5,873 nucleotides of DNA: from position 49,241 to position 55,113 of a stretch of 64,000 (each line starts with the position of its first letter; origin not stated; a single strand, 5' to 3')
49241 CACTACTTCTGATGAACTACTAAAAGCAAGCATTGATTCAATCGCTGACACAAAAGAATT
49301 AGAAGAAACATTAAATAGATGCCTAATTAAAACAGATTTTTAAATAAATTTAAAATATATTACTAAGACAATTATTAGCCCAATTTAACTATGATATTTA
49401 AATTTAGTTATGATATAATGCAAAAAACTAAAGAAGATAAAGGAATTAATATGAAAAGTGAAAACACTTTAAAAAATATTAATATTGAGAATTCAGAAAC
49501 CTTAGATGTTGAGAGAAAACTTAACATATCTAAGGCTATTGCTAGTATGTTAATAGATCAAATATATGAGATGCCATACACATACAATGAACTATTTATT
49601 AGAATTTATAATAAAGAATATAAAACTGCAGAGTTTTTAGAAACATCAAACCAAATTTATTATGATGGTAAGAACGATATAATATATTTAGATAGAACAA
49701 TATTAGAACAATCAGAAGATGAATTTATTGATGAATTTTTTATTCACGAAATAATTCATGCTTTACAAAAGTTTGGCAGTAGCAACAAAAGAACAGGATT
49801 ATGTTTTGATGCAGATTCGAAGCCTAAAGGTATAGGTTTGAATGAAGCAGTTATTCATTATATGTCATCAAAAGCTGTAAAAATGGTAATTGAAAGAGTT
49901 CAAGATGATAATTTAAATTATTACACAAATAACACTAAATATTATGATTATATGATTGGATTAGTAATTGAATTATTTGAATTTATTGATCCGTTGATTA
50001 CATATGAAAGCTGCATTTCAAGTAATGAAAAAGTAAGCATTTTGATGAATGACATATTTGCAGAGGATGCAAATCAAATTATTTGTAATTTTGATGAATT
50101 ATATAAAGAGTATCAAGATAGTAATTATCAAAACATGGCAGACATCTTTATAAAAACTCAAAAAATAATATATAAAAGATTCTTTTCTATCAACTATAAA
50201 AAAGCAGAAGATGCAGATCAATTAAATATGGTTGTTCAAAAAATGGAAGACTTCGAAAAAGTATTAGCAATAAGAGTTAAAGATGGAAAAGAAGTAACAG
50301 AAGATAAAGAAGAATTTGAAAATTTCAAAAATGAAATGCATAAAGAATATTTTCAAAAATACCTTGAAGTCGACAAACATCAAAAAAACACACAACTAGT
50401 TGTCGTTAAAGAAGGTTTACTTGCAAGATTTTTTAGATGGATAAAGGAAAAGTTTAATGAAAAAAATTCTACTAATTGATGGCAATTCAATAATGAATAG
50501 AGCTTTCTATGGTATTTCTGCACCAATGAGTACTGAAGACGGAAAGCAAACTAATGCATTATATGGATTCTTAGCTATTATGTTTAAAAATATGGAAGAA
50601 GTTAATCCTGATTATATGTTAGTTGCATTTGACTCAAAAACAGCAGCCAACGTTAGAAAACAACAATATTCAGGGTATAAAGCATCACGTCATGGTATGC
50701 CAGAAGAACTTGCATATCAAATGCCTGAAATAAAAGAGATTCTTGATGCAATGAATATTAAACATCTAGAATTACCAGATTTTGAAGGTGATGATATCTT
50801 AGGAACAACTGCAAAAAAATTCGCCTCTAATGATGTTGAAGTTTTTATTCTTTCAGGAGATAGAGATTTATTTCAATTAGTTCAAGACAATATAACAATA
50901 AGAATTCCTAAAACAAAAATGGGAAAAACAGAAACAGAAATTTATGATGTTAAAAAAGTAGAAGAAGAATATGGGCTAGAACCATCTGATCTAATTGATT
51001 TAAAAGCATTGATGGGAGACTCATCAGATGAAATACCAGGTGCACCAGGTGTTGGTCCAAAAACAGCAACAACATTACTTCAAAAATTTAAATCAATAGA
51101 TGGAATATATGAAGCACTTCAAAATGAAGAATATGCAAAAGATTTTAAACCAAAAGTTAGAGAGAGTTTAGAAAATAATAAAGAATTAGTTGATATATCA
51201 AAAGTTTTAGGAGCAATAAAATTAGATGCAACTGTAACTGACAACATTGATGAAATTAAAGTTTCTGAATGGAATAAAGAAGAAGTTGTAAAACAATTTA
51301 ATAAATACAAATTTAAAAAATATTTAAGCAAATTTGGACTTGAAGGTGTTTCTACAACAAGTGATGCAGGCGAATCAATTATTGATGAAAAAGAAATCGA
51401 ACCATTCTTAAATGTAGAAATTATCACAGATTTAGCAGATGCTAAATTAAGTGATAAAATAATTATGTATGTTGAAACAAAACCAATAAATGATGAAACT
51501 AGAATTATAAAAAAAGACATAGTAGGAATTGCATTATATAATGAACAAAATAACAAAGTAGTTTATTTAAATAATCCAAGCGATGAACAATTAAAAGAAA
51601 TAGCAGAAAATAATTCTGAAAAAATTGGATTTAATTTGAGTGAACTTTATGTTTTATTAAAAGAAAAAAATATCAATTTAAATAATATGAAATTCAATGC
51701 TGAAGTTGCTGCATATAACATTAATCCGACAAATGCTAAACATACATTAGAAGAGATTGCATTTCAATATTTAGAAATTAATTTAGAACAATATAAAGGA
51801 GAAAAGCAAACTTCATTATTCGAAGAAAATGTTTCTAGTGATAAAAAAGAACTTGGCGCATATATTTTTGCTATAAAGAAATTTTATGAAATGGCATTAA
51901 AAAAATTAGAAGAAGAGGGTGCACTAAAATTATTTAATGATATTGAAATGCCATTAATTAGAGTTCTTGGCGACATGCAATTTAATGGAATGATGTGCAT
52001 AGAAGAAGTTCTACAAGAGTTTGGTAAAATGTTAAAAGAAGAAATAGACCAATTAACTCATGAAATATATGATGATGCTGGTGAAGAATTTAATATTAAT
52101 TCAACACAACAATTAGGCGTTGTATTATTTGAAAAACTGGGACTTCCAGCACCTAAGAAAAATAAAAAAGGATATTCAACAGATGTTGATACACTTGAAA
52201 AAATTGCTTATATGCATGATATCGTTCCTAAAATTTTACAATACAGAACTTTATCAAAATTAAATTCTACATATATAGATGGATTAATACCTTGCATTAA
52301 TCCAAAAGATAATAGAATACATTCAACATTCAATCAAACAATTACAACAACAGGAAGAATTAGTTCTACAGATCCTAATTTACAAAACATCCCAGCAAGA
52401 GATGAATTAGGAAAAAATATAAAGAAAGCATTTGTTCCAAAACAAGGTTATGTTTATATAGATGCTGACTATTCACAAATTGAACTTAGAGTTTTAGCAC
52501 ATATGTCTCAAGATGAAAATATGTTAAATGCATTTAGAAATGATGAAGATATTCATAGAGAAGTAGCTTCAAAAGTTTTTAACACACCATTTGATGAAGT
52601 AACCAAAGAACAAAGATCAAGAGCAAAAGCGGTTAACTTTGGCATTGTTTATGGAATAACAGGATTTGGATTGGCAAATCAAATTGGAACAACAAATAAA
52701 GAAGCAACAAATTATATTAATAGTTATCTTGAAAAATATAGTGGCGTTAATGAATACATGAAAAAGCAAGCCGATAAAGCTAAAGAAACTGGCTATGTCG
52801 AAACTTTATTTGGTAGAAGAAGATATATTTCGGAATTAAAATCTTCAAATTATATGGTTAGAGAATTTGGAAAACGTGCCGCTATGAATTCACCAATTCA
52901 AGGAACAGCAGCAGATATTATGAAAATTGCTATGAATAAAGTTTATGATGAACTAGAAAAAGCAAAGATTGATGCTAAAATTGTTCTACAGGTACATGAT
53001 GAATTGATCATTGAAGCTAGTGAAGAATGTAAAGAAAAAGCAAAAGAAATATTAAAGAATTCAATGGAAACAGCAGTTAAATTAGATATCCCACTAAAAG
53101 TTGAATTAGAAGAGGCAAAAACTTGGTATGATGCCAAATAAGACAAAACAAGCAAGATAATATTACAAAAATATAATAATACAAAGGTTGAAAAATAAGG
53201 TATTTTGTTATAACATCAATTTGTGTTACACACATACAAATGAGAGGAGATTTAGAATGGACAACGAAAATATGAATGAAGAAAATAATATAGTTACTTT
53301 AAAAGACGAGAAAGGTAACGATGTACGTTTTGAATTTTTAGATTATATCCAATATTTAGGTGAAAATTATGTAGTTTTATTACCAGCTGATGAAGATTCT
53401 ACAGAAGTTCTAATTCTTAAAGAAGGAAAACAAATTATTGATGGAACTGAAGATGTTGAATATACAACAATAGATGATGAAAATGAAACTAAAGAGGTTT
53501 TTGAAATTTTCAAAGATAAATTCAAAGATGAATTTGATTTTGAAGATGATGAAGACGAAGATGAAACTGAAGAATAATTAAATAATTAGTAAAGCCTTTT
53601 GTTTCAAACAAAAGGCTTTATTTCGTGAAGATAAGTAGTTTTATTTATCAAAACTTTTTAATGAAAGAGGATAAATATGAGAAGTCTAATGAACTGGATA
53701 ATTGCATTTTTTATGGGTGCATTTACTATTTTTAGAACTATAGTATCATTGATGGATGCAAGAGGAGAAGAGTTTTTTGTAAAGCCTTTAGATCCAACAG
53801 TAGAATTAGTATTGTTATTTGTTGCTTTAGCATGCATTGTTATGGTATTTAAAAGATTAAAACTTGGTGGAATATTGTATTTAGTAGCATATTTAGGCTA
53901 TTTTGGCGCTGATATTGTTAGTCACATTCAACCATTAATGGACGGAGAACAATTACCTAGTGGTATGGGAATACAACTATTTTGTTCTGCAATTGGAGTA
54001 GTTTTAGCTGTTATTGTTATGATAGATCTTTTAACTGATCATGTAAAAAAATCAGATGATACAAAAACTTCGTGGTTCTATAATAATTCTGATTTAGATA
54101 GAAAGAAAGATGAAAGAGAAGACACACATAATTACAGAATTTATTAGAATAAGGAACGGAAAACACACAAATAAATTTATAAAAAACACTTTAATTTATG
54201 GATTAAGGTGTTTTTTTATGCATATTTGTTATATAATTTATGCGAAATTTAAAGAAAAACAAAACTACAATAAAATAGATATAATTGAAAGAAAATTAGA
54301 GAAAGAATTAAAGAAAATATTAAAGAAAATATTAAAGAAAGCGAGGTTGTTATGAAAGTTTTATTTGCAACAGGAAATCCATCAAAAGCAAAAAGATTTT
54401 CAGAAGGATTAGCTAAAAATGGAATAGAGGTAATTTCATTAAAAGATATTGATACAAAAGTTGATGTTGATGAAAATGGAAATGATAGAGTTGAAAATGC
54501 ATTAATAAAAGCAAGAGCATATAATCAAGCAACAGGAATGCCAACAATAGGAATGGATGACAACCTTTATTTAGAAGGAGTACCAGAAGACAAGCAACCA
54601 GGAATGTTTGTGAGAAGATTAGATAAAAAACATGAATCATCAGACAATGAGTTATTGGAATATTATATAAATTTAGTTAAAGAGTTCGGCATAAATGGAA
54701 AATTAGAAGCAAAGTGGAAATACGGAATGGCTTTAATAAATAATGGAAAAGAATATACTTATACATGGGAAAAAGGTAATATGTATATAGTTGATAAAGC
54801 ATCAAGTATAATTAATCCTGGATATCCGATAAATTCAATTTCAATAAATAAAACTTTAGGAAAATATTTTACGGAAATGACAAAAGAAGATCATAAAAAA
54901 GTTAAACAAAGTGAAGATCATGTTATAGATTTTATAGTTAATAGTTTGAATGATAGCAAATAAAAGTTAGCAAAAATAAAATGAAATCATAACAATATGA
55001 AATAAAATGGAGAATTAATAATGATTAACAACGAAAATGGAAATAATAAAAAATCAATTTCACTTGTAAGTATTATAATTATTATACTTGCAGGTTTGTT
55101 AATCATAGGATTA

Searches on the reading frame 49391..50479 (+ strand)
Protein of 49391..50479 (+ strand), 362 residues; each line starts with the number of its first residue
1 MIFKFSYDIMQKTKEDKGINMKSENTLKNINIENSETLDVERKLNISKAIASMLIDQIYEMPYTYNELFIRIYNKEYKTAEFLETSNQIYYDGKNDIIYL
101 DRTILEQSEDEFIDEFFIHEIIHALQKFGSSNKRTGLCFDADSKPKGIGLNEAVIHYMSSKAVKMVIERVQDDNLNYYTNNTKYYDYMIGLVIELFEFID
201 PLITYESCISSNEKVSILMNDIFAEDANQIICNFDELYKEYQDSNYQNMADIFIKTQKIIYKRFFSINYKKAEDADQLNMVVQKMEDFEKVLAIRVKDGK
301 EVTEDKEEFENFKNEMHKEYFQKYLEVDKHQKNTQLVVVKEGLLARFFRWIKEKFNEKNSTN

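Call 76: search_protein_families(library=pfam, proteins=[window:49391-50479:+], max_evalue=0.001)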
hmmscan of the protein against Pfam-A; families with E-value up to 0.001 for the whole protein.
window:49391-50479:+ (362 aa): 1 family
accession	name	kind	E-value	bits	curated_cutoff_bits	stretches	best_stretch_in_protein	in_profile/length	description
PF10263.15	SprT-like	-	0.0004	20.7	25.6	0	94-126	42-74/108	SprT-like family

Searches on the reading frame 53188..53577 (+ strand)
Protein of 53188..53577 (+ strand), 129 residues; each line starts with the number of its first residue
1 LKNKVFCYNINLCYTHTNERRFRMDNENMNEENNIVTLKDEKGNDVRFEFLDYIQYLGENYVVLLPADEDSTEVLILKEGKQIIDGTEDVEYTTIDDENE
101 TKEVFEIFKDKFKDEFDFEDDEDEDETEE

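Call 76: search_protein_families(library=pfam, proteins=[window:53188-53577:+], max_evalue=0.001)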
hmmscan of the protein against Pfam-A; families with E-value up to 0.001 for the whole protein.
window:53188-53577:+ (129 aa): 1 family
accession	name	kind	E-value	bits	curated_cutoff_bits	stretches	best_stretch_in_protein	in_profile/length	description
PF06949.16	DUF1292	-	3.3e-12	47.5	24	1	41-111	1-73/75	Protein of unknown function (DUF1292)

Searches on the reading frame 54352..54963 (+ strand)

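Call 76: search_protein_families(library=pfam, proteins=[window:54352-54963:+], max_evalue=0.001)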
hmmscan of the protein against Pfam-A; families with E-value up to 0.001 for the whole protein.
window:54352-54963:+ (203 aa): 1 family
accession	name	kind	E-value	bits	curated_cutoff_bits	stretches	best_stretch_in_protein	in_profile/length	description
PF01725.21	Ham1p_like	-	9.7e-15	55.4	22.5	1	3-184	1-173/186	Ham1 family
